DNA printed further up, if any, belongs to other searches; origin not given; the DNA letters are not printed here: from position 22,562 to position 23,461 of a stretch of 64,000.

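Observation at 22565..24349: CsoR-family-controlled envelope metal module (OM-barrel-like protein, His-rich periplasmic HMA protein, MerT-like permease) with no efflux pump, reductase or MerR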

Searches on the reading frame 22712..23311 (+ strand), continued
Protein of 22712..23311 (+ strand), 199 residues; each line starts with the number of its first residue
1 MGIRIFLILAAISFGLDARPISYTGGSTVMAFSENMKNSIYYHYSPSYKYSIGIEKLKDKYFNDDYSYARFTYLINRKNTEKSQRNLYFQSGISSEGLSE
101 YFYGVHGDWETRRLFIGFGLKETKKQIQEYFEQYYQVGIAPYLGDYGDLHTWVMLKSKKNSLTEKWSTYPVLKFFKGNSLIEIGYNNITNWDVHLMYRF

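Call 37: fold_search(model_id=the predicted structure, library=pdb)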
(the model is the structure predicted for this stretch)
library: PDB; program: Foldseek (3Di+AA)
matches with E <= 10: 743; with E <= 0.001: 12
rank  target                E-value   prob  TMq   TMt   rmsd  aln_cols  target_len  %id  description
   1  4pr7_A                1.0e-04  1.00  0.54  0.60   4.7       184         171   12  KdgM porin in complex with disordered oligogalacturonate (released 2014-06-11)
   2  5o65_A                2.9e-04  1.00  0.51  0.39   8.6       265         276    8  Crystal Structure of the Pseudomonas functional amyloid secretion protein FapF (released 2017-08-23)
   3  4e1s                  3.0e-04  1.00  0.48  0.42   6.5       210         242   10  X-ray crystal structure of the transmembrane beta-domain from intimin from EHEC strain O157:H7 (released 2012-06-13)
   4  4e1t                  3.2e-04  1.00  0.49  0.42   6.3       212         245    8  X-ray crystal structure of the transmembrane beta-domain from invasin from Yersinia pseudotuberculosis (released 2012-06-13)
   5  4fqe                  3.4e-04  1.00  0.53  0.60   4.7       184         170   13  KdgM porin (released 2013-06-26)
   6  5o68_I                3.7e-04  1.00  0.55  0.45   6.4       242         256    7  Crystal Structure of the Pseudomonas functional amyloid secretion protein FapF - R157A mutant (released 2017-08-23)
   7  5o68_G                5.5e-04  1.00  0.54  0.42   7.3       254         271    6  Crystal Structure of the Pseudomonas functional amyloid secretion protein FapF - R157A mutant (released 2017-08-23)
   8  5o65_C                5.8e-04  1.00  0.44  0.34  10.3       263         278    8  Crystal Structure of the Pseudomonas functional amyloid secretion protein FapF (released 2017-08-23)
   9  5o68_F                6.4e-04  1.00  0.55  0.46   6.3       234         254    7  Crystal Structure of the Pseudomonas functional amyloid secretion protein FapF - R157A mutant (released 2017-08-23)
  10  5o68_J                6.8e-04  1.00  0.52  0.41   7.1       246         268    6  Crystal Structure of the Pseudomonas functional amyloid secretion protein FapF - R157A mutant (released 2017-08-23)
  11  5o68_A                8.3e-04  1.00  0.51  0.40   8.7       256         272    7  Crystal Structure of the Pseudomonas functional amyloid secretion protein FapF - R157A mutant (released 2017-08-23)
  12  5o68_B                9.6e-04  1.00  0.49  0.38   8.6       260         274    6  Crystal Structure of the Pseudomonas functional amyloid secretion protein FapF - R157A mutant (released 2017-08-23)
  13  5o68_C                1.0e-03  1.00  0.50  0.40   8.0       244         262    7  Crystal Structure of the Pseudomonas functional amyloid secretion protein FapF - R157A mutant (released 2017-08-23)
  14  5g26                  1.3e-03  1.00  0.46  0.40   6.5       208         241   10  Unveiling the Mechanism Behind the in-meso Crystallization of Membrane Proteins (released 2017-02-15)
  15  5o65_B                1.4e-03  1.00  0.48  0.35  10.2       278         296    8  Crystal Structure of the Pseudomonas functional amyloid secretion protein FapF (released 2017-08-23)
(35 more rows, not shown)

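Call 41: find_related_loci(query=A2, collection=genome_contigs, flank=5000)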
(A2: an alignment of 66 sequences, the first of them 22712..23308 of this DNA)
Query A2 (199 aa) in genome_contigs; peptide patterns used: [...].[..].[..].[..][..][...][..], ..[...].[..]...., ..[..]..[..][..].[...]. (x = any residue, [..] = any of these).
594 stretches matched a pattern; 516 encode a relative of the query (tblastn E <= 1e-3); the best 80 are kept; 80 distinct loci.
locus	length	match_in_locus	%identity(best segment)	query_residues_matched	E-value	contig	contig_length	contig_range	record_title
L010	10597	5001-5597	77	1-199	2e-110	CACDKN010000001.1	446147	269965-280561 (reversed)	uncultured SAR86 cluster bacterium isolate AG-904-A06 genome assembly, contig: AG-904-A06_NODE_1, whole genome shotgun s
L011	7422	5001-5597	79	1-199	9e-111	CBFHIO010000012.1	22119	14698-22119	MAG: Gammaproteobacteria bacterium isolate AGTU_284_bin_30_indper genome assembly, contig: AGTU_284_bin_30_indper_c12, w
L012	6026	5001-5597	77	1-199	2e-110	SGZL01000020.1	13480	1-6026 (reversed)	MAG: Gammaproteobacteria bacterium isolate MED-G141 Gammaproteobacteria-MED-G141-C20, whole genome shotgun sequence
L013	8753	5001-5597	77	1-199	4e-110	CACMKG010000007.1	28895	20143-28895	MAG: uncultured SAR86 cluster bacterium isolate AG-891-K16 genome assembly, contig: AG-891-K16_NODE_7, whole genome shot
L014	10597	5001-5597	78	1-199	1e-109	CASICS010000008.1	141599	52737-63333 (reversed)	MAG: uncultured SAR86 cluster bacterium isolate FRAM_WSC20_S8_BML_bin_82_1 genome assembly, contig: FRAM_WSC20_S8_BML_bi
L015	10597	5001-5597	78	1-199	2e-109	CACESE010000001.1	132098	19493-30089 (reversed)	uncultured SAR86 cluster bacterium isolate AG-907-D15 genome assembly, contig: AG-907-D15_NODE_1, whole genome shotgun s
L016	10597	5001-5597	77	1-199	5e-109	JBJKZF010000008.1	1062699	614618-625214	MAG: Porticoccaceae bacterium isolate LRMED-317 HTCC2207-LRMED-317-C8, whole genome shotgun sequence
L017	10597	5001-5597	77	1-199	3e-109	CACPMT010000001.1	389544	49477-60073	MAG: uncultured SAR86 cluster bacterium isolate AG-914-M02 genome assembly, contig: AG-914-M02_NODE_1, whole genome shot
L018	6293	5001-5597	79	1-199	2e-109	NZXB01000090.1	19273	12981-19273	MAG: Porticoccaceae bacterium isolate NAT43 27072, whole genome shotgun sequence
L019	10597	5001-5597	76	1-199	2e-107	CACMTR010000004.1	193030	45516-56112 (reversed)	MAG: uncultured SAR86 cluster bacterium isolate AG-892-C21 genome assembly, contig: AG-892-C21_NODE_4, whole genome shot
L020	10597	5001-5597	76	1-199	3e-107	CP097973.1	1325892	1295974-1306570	SAR86 cluster bacterium isolate D2474-A1-1 chromosome, complete genome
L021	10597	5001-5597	76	1-199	7e-106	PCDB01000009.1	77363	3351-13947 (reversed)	MAG: Porticoccaceae bacterium isolate SP98 2975, whole genome shotgun sequence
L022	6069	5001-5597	72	1-199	1e-98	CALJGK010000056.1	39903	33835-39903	MAG: uncultured SAR86 cluster bacterium isolate S2_Bin_METABAT__256_1 genome assembly, contig: c_000000458544, whole gen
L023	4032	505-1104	72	1-199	5e-98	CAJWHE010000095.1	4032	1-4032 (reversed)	MAG TPA_asm: uncultured Rhodobacteraceae bacterium isolate ERR599122_bin.26_MetaBAT_v2.12.1_MAG genome assembly, contig:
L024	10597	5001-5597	70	1-199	3e-97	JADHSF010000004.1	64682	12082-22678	MAG: SAR86 cluster bacterium isolate BS30m-G42 BS307-30m-C287, whole genome shotgun sequence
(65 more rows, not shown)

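Call 52: find_encoding_contigs(protein=P0494, flank=6000, max_places=1)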
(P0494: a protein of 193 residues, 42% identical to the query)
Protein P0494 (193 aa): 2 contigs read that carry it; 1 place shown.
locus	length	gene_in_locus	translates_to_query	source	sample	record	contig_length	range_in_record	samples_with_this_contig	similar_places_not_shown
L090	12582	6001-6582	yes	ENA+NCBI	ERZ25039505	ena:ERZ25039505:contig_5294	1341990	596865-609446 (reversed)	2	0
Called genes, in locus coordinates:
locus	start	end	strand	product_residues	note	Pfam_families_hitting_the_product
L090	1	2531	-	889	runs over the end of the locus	PF01326:PPDK_N, PF00391:PEP-utilizers, PF02896:PEP-utilizers_C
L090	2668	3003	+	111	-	-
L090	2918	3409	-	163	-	PF00583:Acetyltransf_1, PF13508:Acetyltransf_7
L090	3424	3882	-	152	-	PF09917:DUF2147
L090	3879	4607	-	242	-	PF02384:N6_Mtase (weak), PF05175:MTS, PF06325:PrmA (weak), PF13489:Methyltransf_23 (weak), PF13847:Methyltransf_31, PF08242:Methyltransf_12 (weak), PF13649:Methyltransf_25, PF01170:UPF0020 (weak)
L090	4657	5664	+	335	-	PF00348:polyprenyl_synt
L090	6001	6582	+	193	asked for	-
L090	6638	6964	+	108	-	PF00403:HMA (weak)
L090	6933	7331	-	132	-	-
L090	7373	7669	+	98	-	PF02583:Trns_repr_metal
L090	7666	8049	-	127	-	PF18602:Rap1a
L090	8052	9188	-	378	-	-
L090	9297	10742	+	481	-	-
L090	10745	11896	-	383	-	PF04055:Radical_SAM, PF06969:HemN_C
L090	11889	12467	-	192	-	PF01725:Ham1p_like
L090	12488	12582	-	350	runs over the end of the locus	PF00924:MS_channel_2nd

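Call 53: find_encoding_contigs(protein=P0436, flank=6000, max_places=1)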
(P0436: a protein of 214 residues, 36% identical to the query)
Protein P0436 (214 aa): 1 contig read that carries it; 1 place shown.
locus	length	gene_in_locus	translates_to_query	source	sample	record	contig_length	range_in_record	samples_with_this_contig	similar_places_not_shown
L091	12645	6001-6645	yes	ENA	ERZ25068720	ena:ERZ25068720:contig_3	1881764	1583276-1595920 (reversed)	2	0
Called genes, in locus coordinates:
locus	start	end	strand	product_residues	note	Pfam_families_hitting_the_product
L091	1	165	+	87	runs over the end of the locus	PF05598:DUF772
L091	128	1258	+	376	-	PF01609:DDE_Tnp_1, PF13751:DDE_Tnp_1_6 (weak)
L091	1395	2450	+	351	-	-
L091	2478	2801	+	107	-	PF13542:HTH_Tnp_ISL3 (weak), PF01527:HTH_Tnp_1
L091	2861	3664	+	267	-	PF13276:HTH_21, PF00665:rve, PF13683:rve_3, PF13333:rve_2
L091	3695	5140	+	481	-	PF22885:DUF7020 (faint)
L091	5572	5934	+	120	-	-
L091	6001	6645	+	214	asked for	-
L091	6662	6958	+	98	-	PF00403:HMA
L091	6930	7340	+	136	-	-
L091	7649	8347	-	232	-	-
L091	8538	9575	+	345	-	PF00793:DAHP_synth_1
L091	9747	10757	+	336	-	PF03739:LptF_LptG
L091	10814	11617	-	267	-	PF13276:HTH_21, PF00665:rve, PF13683:rve_3, PF13333:rve_2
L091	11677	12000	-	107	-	PF13542:HTH_Tnp_ISL3 (weak), PF01527:HTH_Tnp_1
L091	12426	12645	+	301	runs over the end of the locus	PF00753:Lactamase_B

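Call 54: find_encoding_contigs(protein=P0507, flank=6000, max_places=1)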
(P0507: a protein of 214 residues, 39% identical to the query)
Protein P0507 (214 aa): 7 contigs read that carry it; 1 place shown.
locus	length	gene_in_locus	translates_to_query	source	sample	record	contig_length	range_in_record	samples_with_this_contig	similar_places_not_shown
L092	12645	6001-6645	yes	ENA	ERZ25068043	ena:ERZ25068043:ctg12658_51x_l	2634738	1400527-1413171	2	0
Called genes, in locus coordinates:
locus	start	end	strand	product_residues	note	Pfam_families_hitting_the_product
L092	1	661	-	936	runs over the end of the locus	PF00005:ABC_tran (faint), PF02463:SMC_N (faint), PF13191:AAA_16 (faint), PF13304:AAA_21 (faint), PF13476:AAA_23 (faint), PF13555:AAA_29 (faint), PF17760:UvrA_inter, PF17755:UvrA_DNA-bind, +1 more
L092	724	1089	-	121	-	PF04471:Mrr_cat, PF13156:Mrr_cat_2 (weak), PF22722:NA-iREase1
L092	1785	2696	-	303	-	PF26340:DNA-SBD_ScoMcrA, PF13391:HNH_2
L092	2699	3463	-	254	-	-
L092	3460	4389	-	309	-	PF00145:DNA_methylase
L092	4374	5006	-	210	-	PF12762:DDE_Tnp_IS1595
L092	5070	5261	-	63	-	-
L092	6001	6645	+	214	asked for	-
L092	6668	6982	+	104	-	PF00403:HMA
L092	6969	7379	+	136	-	-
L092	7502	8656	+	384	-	PF05222:AlaDh_PNT_N, PF01262:AlaDh_PNT_C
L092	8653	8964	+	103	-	PF12769:PNTB_4TM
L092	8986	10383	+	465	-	PF02233:PNTB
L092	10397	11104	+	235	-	PF00730:HhH-GPD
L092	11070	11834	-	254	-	PF00106:adh_short, PF08659:KR (weak), PF13561:adh_short_C2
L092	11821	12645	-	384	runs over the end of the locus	PF02646:RmuC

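Call 56: search_protein_families(library=pfam, proteins=[L014:10185-10592:+, L014:8167-10101:+, L091:5572-5934:+, L090:6933-7331:-, L090:7373-7669:+, L091:6930-7340:+, L092:6969-7379:+], max_evalue=0.1)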
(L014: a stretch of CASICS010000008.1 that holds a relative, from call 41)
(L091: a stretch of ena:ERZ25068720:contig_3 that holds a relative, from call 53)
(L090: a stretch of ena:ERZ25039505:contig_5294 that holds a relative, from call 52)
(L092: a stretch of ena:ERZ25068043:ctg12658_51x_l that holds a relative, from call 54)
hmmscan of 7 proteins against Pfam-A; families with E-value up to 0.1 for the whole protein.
L014:10185-10592:+ (135 aa): 3 families
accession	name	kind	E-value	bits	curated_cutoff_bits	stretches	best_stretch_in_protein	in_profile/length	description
PF03203.19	MerC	-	1.1e-24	87.5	27.6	1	8-120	1-108/108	MerC mercury resistance protein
PF04602.18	Arabinose_trans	-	0.0045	16.4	25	1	14-112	311-406/459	Mycobacterial cell wall arabinan synthesis protein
PF09971.14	DUF2206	-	0.021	14.2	35.6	1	32-114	86-168/368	Predicted membrane protein (DUF2206)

L014:8167-10101:+ (644 aa): 3 families
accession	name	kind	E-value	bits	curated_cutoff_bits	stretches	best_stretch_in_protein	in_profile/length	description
PF00593.30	TonB_dep_Rec_b-barrel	-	3.9e-25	90.1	27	1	206-613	25-436/436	TonB dependent receptor-like, beta-barrel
PF07715.20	Plug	-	3e-18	66.7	23.9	1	14-116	5-107/107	TonB-dependent Receptor Plug Domain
PF14905.12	OMP_b-brl_3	-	0.00022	20.9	27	1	361-542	123-310/408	Outer membrane protein beta-barrel family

L091:5572-5934:+ (120 aa): 0 families

L090:6933-7331:- (132 aa): 0 families

L090:7373-7669:+ (98 aa): 3 families
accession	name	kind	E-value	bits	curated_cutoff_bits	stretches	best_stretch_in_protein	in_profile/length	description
PF02583.22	Trns_repr_metal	-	4.3e-25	88.4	22.8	1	18-95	7-78/78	Metal-sensitive transcriptional repressor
PF16654.10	DAPDH_C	-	0.0039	17.5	30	1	37-97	49-108/154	Diaminopimelic acid dehydrogenase C-terminal domain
PF14265.11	DUF4355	-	0.024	15.3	25.4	1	51-97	68-114/124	Capsid assembly scaffolding protein Gp46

L091:6930-7340:+ (136 aa): 1 family
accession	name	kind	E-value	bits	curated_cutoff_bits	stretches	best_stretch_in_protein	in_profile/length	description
PF02411.20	MerT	-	0.00019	21.9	32.9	1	26-131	16-112/116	MerT mercuric transport protein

L092:6969-7379:+ (136 aa): 0 families

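Call 88: search_dna_similar(query=P0447, collection=plasmids, mode=protein, max_evalue=0.00001, max_rows=25)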
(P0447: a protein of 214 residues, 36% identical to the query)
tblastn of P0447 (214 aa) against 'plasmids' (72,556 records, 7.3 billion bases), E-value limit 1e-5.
No match.

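Call 89: find_encoding_contigs(protein=P0403, flank=5000, max_places=1)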
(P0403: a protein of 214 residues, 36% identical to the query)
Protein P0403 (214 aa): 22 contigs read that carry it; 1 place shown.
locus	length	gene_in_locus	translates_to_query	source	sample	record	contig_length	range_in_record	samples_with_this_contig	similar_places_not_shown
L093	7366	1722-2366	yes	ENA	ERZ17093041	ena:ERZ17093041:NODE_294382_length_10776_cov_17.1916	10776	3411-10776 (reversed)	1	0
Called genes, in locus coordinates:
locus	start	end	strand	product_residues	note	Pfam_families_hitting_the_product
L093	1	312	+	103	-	?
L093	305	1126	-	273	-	-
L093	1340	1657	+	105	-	-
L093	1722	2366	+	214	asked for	-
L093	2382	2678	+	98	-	PF00403:HMA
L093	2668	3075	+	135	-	-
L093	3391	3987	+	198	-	PF13305:TetR_C_33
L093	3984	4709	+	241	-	PF00561:Abhydrolase_1, PF02089:Palm_thioest, PF12146:Hydrolase_4 (weak), PF12697:Abhydrolase_6 (weak)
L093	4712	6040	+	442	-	PF05977:MFS_3, PF07690:MFS_1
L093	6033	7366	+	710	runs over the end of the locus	PF01553:Acyltransferase, PF00501:AMP-binding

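Call 90: find_encoding_contigs(protein=P0465, flank=5000, max_places=1)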
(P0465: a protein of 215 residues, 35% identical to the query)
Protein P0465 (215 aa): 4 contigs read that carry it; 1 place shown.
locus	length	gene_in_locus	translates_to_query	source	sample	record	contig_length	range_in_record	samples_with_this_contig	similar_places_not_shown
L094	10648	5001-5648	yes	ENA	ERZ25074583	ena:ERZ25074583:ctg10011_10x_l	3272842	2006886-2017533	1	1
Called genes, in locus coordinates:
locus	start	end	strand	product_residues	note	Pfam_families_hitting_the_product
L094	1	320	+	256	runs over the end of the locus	PF00106:adh_short, PF13561:adh_short_C2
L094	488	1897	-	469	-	PF00067:p450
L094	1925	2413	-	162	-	PF10003:DUF2244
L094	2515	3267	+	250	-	PF00730:HhH-GPD, PF00633:HHH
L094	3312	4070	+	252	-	PF00977:His_biosynth, PF01207:Dus (faint), PF02581:TMP-TENI (faint), PF01180:DHO_dh (faint), PF03060:NMO (weak)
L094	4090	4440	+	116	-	PF01503:PRA-PH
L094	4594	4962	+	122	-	-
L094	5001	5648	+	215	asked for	-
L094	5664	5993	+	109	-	PF00403:HMA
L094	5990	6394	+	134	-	-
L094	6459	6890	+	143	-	PF12680:SnoaL_2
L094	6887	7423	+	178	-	PF13302:Acetyltransf_3, PF00583:Acetyltransf_1 (weak)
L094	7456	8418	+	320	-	PF03255:ACCA, PF01039:Carboxyl_trans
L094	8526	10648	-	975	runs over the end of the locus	PF07715:Plug, PF00593:TonB_dep_Rec_b-barrel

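Call 91: find_encoding_contigs(protein=P0421, flank=5000, max_places=1)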
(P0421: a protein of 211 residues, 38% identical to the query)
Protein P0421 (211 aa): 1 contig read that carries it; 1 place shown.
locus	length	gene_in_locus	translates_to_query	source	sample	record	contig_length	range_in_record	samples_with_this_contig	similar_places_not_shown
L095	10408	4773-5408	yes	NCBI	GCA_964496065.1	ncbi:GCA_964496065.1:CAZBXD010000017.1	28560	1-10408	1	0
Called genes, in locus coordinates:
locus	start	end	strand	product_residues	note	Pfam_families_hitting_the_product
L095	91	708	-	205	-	-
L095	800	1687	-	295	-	PF00303:Thymidylat_synt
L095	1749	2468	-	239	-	-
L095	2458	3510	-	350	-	-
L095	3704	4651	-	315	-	PF03009:GDPD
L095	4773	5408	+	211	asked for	-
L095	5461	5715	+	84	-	PF00403:HMA (faint)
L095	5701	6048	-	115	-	-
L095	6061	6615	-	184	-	PF04542:Sigma70_r2, PF08281:Sigma70_r4_2, PF04545:Sigma70_r4 (weak)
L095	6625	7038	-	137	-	-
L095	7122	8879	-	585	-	PF01343:Peptidase_S49, PF25145:NfeD1b_N (weak), PF01343:Peptidase_S49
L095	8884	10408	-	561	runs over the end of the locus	PF16889:Hepar_II_III_N (faint), PF07940:Hepar_II_III_C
